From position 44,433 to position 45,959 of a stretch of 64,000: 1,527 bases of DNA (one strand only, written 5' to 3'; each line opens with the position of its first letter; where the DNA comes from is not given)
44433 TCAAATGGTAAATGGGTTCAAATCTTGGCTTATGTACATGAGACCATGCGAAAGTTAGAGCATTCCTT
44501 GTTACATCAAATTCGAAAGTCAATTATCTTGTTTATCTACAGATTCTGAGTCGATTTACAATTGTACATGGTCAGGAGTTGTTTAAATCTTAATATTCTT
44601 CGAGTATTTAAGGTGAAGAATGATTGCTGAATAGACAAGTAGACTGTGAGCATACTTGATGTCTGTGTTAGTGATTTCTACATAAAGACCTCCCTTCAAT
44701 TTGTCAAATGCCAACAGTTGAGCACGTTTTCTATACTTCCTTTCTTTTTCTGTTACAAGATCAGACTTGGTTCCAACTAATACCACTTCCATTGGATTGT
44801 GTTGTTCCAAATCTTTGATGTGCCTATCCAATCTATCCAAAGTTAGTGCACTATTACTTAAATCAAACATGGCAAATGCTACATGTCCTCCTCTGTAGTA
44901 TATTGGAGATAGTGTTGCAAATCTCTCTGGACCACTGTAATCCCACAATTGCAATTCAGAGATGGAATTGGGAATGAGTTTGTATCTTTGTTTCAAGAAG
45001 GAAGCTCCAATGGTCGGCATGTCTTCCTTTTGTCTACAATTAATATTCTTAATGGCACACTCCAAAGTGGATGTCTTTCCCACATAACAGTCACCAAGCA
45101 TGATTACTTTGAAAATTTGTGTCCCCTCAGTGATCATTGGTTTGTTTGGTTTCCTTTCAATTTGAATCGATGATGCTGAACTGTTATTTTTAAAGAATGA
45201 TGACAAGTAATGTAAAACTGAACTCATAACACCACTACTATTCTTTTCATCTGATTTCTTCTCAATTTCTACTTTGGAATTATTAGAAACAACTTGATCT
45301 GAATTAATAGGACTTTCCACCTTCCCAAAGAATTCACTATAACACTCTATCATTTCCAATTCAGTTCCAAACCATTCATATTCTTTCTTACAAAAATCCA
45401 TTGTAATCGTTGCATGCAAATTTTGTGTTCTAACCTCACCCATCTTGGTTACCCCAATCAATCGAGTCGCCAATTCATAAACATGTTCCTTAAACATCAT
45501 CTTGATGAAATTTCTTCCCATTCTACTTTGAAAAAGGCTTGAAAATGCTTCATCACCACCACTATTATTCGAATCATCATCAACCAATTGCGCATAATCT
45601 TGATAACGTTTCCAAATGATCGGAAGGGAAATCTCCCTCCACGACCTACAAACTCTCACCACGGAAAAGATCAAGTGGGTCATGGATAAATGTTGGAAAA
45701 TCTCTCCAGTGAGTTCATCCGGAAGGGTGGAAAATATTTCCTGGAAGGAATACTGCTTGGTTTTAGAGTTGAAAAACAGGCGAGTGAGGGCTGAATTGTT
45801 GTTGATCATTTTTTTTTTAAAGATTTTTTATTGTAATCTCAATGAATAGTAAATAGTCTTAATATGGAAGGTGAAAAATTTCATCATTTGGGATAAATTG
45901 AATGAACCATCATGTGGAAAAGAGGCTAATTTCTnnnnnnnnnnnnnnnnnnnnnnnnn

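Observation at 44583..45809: F-box motif fused to a Rab-like GTPase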

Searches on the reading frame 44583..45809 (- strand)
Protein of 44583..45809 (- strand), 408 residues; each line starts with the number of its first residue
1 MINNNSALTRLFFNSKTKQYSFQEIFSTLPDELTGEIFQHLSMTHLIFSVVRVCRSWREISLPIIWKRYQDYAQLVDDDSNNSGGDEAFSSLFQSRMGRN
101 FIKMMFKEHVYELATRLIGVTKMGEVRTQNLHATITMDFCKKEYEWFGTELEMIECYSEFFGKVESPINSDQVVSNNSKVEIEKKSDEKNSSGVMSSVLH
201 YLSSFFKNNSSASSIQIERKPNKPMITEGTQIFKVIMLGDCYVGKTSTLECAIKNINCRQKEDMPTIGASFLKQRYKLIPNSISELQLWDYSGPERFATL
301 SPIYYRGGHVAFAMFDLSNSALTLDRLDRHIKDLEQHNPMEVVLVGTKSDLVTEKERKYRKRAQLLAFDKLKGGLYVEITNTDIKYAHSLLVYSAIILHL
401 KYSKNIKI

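Call 4: search_protein_families(library=pfam, proteins=[window:44583-45809:-], max_evalue=10)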
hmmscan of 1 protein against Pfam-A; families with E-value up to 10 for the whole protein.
window:44583-45809:- (408 aa): 4 families
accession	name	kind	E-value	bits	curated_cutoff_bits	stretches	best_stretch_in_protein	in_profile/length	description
PF00071.28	Ras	-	6.1e-20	71.9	21.6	1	234-367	1-131/162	Ras family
PF08477.19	Roc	-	1.8e-18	67.3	27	1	234-350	1-119/119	Ras of Complex, Roc, domain of DAPkinase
PF12937.12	F-box-like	-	9e-09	35.4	24.3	1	26-68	1-43/47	F-box-like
PF00646.38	F-box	-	7.2e-06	26.2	20.5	1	26-61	1-35/43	F-box domain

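Call 7: find_homologous_proteins(query=window:44586-45809:-)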
Query window:44586-45809:- (408 aa): 31 proteins with E <= 0.001 among 2570 candidates.
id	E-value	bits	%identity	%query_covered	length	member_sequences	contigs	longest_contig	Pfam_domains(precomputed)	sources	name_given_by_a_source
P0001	2.4e-243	825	100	90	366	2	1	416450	PF08477.20,PF00071.29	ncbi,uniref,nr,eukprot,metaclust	ncbi:small GTPase [Naegleria gruberi]|uniref:Small GTPase n=1 Tax=Naegleria gruberi TaxID=5762 RepID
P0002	2.3e-12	65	39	29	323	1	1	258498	PF00025.28,PF08477.20,PF00071.29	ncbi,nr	ncbi:MAG: hypothetical protein M1834_006636 [Cirrosporium novae-zelandiae]|nr:MAG: hypothetical prot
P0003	5.4e-11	60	34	35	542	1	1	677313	PF00025.28,PF08477.20,PF00071.29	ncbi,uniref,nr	ncbi:ras-domain-containing protein [Tilletiopsis washingtonensis]|uniref:Ras-domain-containing prote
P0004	6.4e-10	57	36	29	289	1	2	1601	PF00025.28,PF08477.20,PF00071.29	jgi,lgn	-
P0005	8.1e-10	56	35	30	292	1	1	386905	PF00025.28,PF08477.20,PF00071.29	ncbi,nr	ncbi:MAG: hypothetical protein M1819_001726 [Sarea resinae]|nr:MAG: hypothetical protein M1819_00172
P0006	1.6e-9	55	36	32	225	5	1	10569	PF01926.30,PF00025.28,PF08477.20,PF00009.34,PF04670.19,PF00071.29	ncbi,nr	ncbi:hypothetical protein GGF40_004242 [Coemansia sp. RSA 1286]|nr:hypothetical protein GGF40_004242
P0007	4.8e-9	54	37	27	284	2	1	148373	PF00025.28,PF08477.20,PF00071.29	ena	-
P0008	5.8e-9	53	34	30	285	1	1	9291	PF00025.28,PF08477.20,PF00071.29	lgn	-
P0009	1.2e-8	52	35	36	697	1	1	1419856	PF00025.28,PF08477.20,PF00071.29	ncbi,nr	ncbi:hypothetical protein ACQY0O_003319 [Thecaphora frezii]|nr:GTP-binding protein Rab5c-like protei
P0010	1.2e-8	52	34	34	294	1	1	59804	PF00025.28,PF08477.20,PF00071.29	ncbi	ncbi:MAG: hypothetical protein Q9217_001527 [Psora testacea]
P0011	1.6e-8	52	36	29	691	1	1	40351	PF00025.28,PF08477.20,PF00071.29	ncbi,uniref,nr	ncbi:ras-domain-containing protein [Violaceomyces palustris]|uniref:Ras-domain-containing protein n=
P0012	1.9e-8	52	34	29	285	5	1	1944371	PF00025.28,PF08477.20,PF00071.29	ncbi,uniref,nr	ncbi:MAG: hypothetical protein FRX48_03530 [Lasallia pustulata]|uniref:Ras-domain-containing protein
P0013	2.0e-8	52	35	30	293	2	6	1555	PF00025.28,PF08477.20,PF00071.29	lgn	-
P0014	3.2e-8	51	34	29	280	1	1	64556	PF00025.28,PF08477.20,PF00071.29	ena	-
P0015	3.5e-8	51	33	30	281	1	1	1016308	PF00025.28,PF08477.20,PF00071.29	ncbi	ncbi:ras-like GTP-binding protein [Usnea florida]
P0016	8.5e-8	50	34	28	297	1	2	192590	PF00025.28,PF08477.20,PF00071.29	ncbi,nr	ncbi:MAG: hypothetical protein ASARMPREDX12_001897 [Alectoria sarmentosa]|nr:MAG: hypothetical prote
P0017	8.5e-8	50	33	30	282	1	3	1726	PF00025.28,PF08477.20,PF00071.29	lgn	-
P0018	1.3e-7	49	35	32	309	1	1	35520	PF00025.28,PF08477.20,PF00071.29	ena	-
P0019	1.6e-7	49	33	32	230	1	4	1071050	PF01926.30,PF00025.28,PF08477.20,PF04670.19,PF00071.29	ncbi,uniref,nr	ncbi:hypothetical protein GGI25_003712 [Coemansia spiralis]|uniref:Uncharacterized protein n=2 Tax=C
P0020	4.4e-7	47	33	30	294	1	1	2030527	PF00025.28,PF08477.20,PF00071.29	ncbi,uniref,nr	ncbi:uncharacterized protein KY384_005525 [Bacidia gigantensis]|uniref:uncharacterized protein n=1 T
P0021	5.6e-7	47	34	29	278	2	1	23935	PF00025.28,PF08477.20,PF00071.29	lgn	-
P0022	7.4e-7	47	34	27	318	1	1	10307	PF00025.28,PF08477.20,PF00071.29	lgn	-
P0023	8.3e-7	46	35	26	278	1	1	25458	PF00025.28,PF08477.20,PF00071.29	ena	-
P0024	8.8e-7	46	37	22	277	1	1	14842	PF00025.28,PF08477.20,PF00071.29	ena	-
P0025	2.5e-6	45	34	31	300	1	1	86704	PF00025.28,PF08477.20,PF00071.29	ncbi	ncbi:MAG: hypothetical protein Q9163_000430 [Psora crenata]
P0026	3.0e-6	45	37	22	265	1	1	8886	PF00025.28,PF08477.20,PF00071.29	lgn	-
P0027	3.8e-6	44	35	25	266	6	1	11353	PF00025.28,PF08477.20,PF00071.29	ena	-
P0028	1.3e-5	42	32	23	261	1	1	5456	PF00025.28,PF08477.20,PF00071.29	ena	-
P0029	1.6e-5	42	36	22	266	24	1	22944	PF08477.20,PF00071.29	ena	-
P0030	3.8e-5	41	36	22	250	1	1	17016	PF00025.28,PF08477.20,PF00071.29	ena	-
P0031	1.4e-4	39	34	22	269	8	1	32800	PF00025.28,PF08477.20,PF00071.29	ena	-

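Call 16: predict_structure(protein=window:44586-45809:-)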
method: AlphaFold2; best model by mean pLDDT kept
length: 408 residues; sequences in the alignment: 1
mean_pLDDT: 36.0   pTM: 0.24
mean pLDDT of the five models: 36.0, 34.4, 33.0, 32.0, 26.9
residues with pLDDT >= 90: 0; 70-90: 0; 50-70: 31; < 50: 377
segments of 3 or more residues with pLDDT < 50: 1-322, 324-326, 338-352, 378-408
pLDDT, mean of each block of 10 residues (from residue 1): 34 38 41 37 29 30 38 39 38 36 40 36 34 38 37 37 31 28 31 33 35 27 25 24 26 25 28 30 29 30 35 45 48 50 45 50 52 49 42 45 33
secondary structure, 60 per line:
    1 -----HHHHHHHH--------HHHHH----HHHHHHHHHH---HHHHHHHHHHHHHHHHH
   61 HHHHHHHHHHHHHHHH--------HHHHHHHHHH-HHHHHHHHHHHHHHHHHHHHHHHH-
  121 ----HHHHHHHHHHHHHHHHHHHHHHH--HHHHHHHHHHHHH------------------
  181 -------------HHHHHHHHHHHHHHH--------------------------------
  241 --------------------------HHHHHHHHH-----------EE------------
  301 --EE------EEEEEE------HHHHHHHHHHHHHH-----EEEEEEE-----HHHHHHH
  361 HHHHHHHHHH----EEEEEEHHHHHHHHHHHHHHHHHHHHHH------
elements in order: H6-13 H22-26 H31-40 H44-76 H85-94 H96-119 H125-147 H150-162 H194-208 H267-275 E311-316 H323-336 E342-348 H354-370 E375-380 H381-402

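Call 22: list_cluster_members(proteins=[P0001])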
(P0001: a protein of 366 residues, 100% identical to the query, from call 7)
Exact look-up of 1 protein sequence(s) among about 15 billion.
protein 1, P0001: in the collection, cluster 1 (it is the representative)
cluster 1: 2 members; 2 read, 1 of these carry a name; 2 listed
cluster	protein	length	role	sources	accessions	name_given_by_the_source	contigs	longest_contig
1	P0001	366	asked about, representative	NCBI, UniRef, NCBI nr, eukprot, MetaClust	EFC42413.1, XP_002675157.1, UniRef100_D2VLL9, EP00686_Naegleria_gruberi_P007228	small GTPase [Naegleria gruberi] | Small GTPase n=1 Tax=Naegleria gruberi TaxID=5762 RepID=D2VLL9_NAEGR | XP_002675157.1 small GTPase [Naegleria gruberi]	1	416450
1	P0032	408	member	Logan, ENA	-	-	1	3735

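Call 24: search_protein_representatives(protein=window:44586-45809:-)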
Query: 408 residues. Proteins with E-value up to 0.001 (for the whole library): 18752; up to 1e-10: 1081; up to 1e-30: 8. The best 150 are listed.
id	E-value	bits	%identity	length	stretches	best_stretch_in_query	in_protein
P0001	7.5e-244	824.9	100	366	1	43-408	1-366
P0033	4.0e-49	184.0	36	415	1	24-397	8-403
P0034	1.1e-45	172.6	33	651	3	230-379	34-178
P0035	1.6e-36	142.5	31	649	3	226-362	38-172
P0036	1.8e-36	142.4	30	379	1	24-400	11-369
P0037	1.3e-33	132.9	33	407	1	23-400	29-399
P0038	1.1e-32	129.9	28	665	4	233-380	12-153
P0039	4.6e-32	127.8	32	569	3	232-383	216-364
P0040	3.0e-30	121.8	31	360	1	23-400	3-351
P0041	2.4e-28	115.6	33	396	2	225-364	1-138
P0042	2.0e-26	109.3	33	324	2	229-356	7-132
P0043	2.3e-25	105.8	37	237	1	179-402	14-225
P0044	8.4e-24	100.6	30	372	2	231-359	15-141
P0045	1.2e-23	100.1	32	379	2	233-379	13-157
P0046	9.9e-23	97.1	29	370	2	206-353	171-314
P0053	6.9e-22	94.3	29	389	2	230-361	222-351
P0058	1.1e-19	87.0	30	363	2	193-352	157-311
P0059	1.7e-19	86.4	31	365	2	208-356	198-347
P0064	7.2e-19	84.4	28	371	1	27-397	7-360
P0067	2.7e-18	82.5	26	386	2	208-401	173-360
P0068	3.8e-18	82.0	27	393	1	25-397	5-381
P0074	5.5e-17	78.2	30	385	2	229-357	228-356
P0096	2.9e-15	72.5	27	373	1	29-407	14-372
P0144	4.7e-14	68.5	29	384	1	25-369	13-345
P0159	7.9e-14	67.8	25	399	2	220-368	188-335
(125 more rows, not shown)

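Call 27: list_cluster_members(proteins=[P0033, P0036, P0037, P0040, P0064, P0068, P0096, P0144, P0034, P0039])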
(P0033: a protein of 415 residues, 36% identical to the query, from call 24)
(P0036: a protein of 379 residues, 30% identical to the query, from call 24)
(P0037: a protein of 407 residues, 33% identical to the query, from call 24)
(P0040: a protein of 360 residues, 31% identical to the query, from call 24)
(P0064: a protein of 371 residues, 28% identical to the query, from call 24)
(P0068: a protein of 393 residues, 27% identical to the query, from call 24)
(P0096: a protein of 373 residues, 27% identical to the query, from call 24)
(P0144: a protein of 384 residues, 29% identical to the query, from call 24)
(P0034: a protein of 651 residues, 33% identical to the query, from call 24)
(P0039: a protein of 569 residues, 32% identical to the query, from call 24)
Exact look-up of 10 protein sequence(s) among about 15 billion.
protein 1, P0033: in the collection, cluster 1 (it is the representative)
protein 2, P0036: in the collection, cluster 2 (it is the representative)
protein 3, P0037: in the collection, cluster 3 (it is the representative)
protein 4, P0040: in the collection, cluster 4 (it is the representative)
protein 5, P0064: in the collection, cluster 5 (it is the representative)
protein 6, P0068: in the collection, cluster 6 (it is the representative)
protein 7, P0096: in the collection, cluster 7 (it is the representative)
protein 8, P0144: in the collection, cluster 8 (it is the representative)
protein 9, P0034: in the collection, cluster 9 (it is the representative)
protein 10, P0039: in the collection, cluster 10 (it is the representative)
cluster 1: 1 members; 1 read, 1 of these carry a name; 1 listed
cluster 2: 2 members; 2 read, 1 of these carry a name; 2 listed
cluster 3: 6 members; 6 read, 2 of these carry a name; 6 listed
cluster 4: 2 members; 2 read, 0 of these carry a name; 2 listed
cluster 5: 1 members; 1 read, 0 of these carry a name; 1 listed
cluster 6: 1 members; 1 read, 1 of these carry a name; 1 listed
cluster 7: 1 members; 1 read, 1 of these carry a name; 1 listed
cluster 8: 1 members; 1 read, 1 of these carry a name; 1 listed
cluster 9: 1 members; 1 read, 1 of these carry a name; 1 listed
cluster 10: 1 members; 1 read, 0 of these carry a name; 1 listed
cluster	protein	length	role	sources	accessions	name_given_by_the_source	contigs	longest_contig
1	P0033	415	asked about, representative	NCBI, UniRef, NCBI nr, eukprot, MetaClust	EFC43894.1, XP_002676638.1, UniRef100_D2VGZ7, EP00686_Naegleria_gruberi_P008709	rab family small GTPase [Naegleria gruberi] | Rab family small GTPase n=1 Tax=Naegleria gruberi TaxID=5762 RepID=D2VGZ7_NAEGR | XP_002676638.1 rab family small GTPase [Naegleria gruberi strain NEG-M]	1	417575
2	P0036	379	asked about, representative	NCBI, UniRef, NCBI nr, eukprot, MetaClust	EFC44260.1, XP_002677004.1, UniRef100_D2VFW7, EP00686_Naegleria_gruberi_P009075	rab family small GTPase [Naegleria gruberi] | Rab family small GTPase n=1 Tax=Naegleria gruberi TaxID=5762 RepID=D2VFW7_NAEGR | XP_002677004.1 rab family small GTPase [Naegleria gruberi strain NEG-M]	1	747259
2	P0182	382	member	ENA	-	-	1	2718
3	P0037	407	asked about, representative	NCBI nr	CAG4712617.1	unnamed protein product [Naegleria fowleri]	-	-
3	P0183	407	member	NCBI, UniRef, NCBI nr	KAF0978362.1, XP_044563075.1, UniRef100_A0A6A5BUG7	hypothetical protein FDP41_002877 [Naegleria fowleri] | F-box domain-containing protein n=1 Tax=Naegleria fowleri TaxID=5763 ... | uncharacterized protein FDP41_002877 [Naegleria fowleri]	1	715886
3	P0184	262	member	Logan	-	-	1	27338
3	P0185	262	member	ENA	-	-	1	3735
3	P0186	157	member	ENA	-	-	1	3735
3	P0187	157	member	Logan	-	-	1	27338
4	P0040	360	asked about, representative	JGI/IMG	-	-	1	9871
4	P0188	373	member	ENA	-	-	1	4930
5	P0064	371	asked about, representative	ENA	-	-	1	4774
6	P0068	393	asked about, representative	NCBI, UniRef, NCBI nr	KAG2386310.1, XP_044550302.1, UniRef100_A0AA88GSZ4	hypothetical protein C9374_002756 [Naegleria lovaniensis] | F-box domain-containing protein n=1 Tax=Naegleria lovaniensis TaxID=51637 ... | uncharacterized protein C9374_002756 [Naegleria lovaniensis]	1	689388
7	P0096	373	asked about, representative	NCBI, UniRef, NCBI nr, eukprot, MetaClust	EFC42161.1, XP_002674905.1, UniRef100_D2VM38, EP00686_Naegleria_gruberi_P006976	predicted protein [Naegleria gruberi] | Predicted protein n=1 Tax=Naegleria gruberi TaxID=5762 RepID=D2VM38_NAEGR | uncharacterized protein NAEGRDRAFT_50687 [Naegleria gruberi]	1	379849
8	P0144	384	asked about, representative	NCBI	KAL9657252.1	hypothetical protein ABK040_011474 [Willaertia magna]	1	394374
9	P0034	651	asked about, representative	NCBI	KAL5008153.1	hypothetical protein ScPMuIL_013734 [Solemya velum]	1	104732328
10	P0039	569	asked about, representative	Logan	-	-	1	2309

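Call 28: search_protein_families(library=pfam, alignment_id=A1, max_evalue=0.01)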
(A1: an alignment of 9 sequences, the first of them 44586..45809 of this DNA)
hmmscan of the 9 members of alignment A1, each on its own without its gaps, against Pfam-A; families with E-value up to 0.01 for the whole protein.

A. member 1, window:44586-45809:- (408 aa): 4 families
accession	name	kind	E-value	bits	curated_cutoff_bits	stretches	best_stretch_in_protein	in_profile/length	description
PF00071.28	Ras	-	6.1e-20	71.9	21.6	1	234-367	1-131/162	Ras family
PF08477.19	Roc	-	1.8e-18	67.3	27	1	234-350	1-119/119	Ras of Complex, Roc, domain of DAPkinase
PF12937.12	F-box-like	-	9e-09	35.4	24.3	1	26-68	1-43/47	F-box-like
PF00646.38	F-box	-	7.2e-06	26.2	20.5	1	26-61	1-35/43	F-box domain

B. families by the number of members that match (of 9 scanned): 8 families
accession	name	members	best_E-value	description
PF00071.28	Ras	9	8.4e-37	Ras family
PF08477.19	Roc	9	2.3e-22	Ras of Complex, Roc, domain of DAPkinase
PF00646.38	F-box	8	2.6e-07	F-box domain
PF12937.12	F-box-like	7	9e-09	F-box-like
PF00025.27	Arf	6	2.3e-10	ADP-ribosylation factor family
PF04670.18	Gtr1_RagA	2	1.4e-06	Gtr1/RagA G protein conserved region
PF07693.20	KAP_NTPase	1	0.0041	KAP family P-loop domain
PF08694.16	UFC1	1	0.0042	Ubiquitin-fold modifier-conjugating enzyme 1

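Call 29: find_homologous_proteins(query=A1, max_evalue=0.00001)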
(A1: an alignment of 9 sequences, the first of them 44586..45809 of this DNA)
Query A1 (9 sequences) (408 aa, profile of the alignment): 46 proteins with E <= 0.00001 among 4436 candidates.
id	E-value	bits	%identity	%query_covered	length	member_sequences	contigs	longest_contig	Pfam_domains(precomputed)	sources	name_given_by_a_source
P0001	8.4e-119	415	100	90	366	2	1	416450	PF08477.20,PF00071.29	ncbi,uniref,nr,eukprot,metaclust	ncbi:small GTPase [Naegleria gruberi]|uniref:Small GTPase n=1 Tax=Naegleria gruberi TaxID=5762 RepID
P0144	2.1e-107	378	33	33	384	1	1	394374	PF00646.39,PF08477.20,PF12937.13,PF00071.29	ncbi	ncbi:hypothetical protein ABK040_011474 [Willaertia magna]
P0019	4.4e-26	110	33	32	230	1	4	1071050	PF01926.30,PF00025.28,PF08477.20,PF04670.19,PF00071.29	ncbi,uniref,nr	ncbi:hypothetical protein GGI25_003712 [Coemansia spiralis]|uniref:Uncharacterized protein n=2 Tax=C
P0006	1.0e-25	109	36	32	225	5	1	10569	PF01926.30,PF00025.28,PF08477.20,PF00009.34,PF04670.19,PF00071.29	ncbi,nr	ncbi:hypothetical protein GGF40_004242 [Coemansia sp. RSA 1286]|nr:hypothetical protein GGF40_004242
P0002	1.4e-25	108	39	29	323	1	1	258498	PF00025.28,PF08477.20,PF00071.29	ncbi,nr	ncbi:MAG: hypothetical protein M1834_006636 [Cirrosporium novae-zelandiae]|nr:MAG: hypothetical prot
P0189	4.6e-25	106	45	8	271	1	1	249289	PF00646.39,PF12937.13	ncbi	ncbi:hypothetical protein ABK040_016115 [Willaertia magna]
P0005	1.3e-24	105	35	30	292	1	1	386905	PF00025.28,PF08477.20,PF00071.29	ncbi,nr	ncbi:MAG: hypothetical protein M1819_001726 [Sarea resinae]|nr:MAG: hypothetical protein M1819_00172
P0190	3.2e-24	104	26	39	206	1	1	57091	PF01926.30,PF00025.28,PF08477.20,PF00009.34,PF05783.18,PF04670.19,PF00071.29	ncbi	-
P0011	1.1e-23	102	36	29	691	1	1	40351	PF00025.28,PF08477.20,PF00071.29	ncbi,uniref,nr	ncbi:ras-domain-containing protein [Violaceomyces palustris]|uniref:Ras-domain-containing protein n=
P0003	1.4e-23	102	34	35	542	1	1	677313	PF00025.28,PF08477.20,PF00071.29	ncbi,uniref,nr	ncbi:ras-domain-containing protein [Tilletiopsis washingtonensis]|uniref:Ras-domain-containing prote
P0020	4.0e-23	100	33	30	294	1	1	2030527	PF00025.28,PF08477.20,PF00071.29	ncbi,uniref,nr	ncbi:uncharacterized protein KY384_005525 [Bacidia gigantensis]|uniref:uncharacterized protein n=1 T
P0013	6.3e-23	99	35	30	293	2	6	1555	PF00025.28,PF08477.20,PF00071.29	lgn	-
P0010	9.8e-23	99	34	34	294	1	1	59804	PF00025.28,PF08477.20,PF00071.29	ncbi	ncbi:MAG: hypothetical protein Q9217_001527 [Psora testacea]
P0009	1.2e-22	99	35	36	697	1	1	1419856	PF00025.28,PF08477.20,PF00071.29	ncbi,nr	ncbi:hypothetical protein ACQY0O_003319 [Thecaphora frezii]|nr:GTP-binding protein Rab5c-like protei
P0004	2.4e-22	98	36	29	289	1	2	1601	PF00025.28,PF08477.20,PF00071.29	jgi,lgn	-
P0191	2.6e-22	97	30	29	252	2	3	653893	PF00025.28,PF08477.20,PF00009.34,PF00071.29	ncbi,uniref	ncbi:P-loop containing nucleoside triphosphate hydrolase protein [Lipomyces doorenjongii]|uniref:P-l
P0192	2.8e-22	97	30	31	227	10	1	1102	PF00025.28,PF08477.20,PF00009.34,PF00071.29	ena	-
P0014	3.5e-22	97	34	29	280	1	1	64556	PF00025.28,PF08477.20,PF00071.29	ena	-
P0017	3.7e-22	97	33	30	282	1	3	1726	PF00025.28,PF08477.20,PF00071.29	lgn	-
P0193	4.7e-22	97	30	29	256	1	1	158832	PF00025.28,PF08477.20,PF00009.34,PF00071.29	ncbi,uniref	ncbi:P-loop containing nucleoside triphosphate hydrolase protein [Lipomyces kononenkoae]|uniref:P-lo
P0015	4.8e-22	97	33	30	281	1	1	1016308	PF00025.28,PF08477.20,PF00071.29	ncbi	ncbi:ras-like GTP-binding protein [Usnea florida]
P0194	5.9e-22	96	33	29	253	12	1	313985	PF00025.28,PF08477.20,PF00009.34,PF00071.29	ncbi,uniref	ncbi:P-loop containing nucleoside triphosphate hydrolase protein [Lipomyces orientalis]|uniref:P-loo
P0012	1.7e-21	95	34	29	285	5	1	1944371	PF00025.28,PF08477.20,PF00071.29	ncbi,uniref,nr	ncbi:MAG: hypothetical protein FRX48_03530 [Lasallia pustulata]|uniref:Ras-domain-containing protein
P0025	2.6e-21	94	34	31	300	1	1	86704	PF00025.28,PF08477.20,PF00071.29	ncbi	ncbi:MAG: hypothetical protein Q9163_000430 [Psora crenata]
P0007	3.3e-21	94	37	27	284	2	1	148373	PF00025.28,PF08477.20,PF00071.29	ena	-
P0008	5.5e-21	93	34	30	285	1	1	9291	PF00025.28,PF08477.20,PF00071.29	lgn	-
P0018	8.0e-21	93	35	32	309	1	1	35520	PF00025.28,PF08477.20,PF00071.29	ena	-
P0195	1.5e-20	92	32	29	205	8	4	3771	PF00025.28,PF08477.20,PF00071.29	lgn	-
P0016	1.9e-20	91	34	28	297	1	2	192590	PF00025.28,PF08477.20,PF00071.29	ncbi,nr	ncbi:MAG: hypothetical protein ASARMPREDX12_001897 [Alectoria sarmentosa]|nr:MAG: hypothetical prote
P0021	2.1e-20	91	34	29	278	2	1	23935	PF00025.28,PF08477.20,PF00071.29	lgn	-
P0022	5.0e-20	90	34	27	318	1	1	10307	PF00025.28,PF08477.20,PF00071.29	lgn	-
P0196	5.6e-20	90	34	28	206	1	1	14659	PF00025.28,PF08477.20,PF00071.29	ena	-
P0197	6.1e-20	90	34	29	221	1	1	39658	PF00025.28,PF08477.20,PF00071.29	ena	-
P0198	2.5e-19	88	33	28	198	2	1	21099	PF00025.28,PF08477.20,PF00071.29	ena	-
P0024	2.6e-19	88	37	22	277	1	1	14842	PF00025.28,PF08477.20,PF00071.29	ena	-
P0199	5.8e-19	86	32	28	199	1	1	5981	PF00025.28,PF08477.20,PF00071.29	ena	-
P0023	1.6e-18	85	35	26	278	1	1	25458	PF00025.28,PF08477.20,PF00071.29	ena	-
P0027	8.5e-18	83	35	25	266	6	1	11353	PF00025.28,PF08477.20,PF00071.29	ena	-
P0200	1.8e-17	82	32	22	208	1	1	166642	PF00025.28,PF08477.20,PF00071.29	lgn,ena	-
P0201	2.3e-17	81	33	22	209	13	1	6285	PF00025.28,PF08477.20,PF00071.29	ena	-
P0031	3.1e-17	81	34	22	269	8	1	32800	PF00025.28,PF08477.20,PF00071.29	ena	-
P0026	5.7e-17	80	37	22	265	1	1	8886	PF00025.28,PF08477.20,PF00071.29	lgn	-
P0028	1.4e-16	79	32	23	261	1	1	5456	PF00025.28,PF08477.20,PF00071.29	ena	-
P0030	4.5e-16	77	36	22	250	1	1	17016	PF00025.28,PF08477.20,PF00071.29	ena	-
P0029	1.0e-15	76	36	22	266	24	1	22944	PF08477.20,PF00071.29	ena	-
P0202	4.8e-6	44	33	17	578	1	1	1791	PF08477.20,PF12937.13,PF00071.29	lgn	-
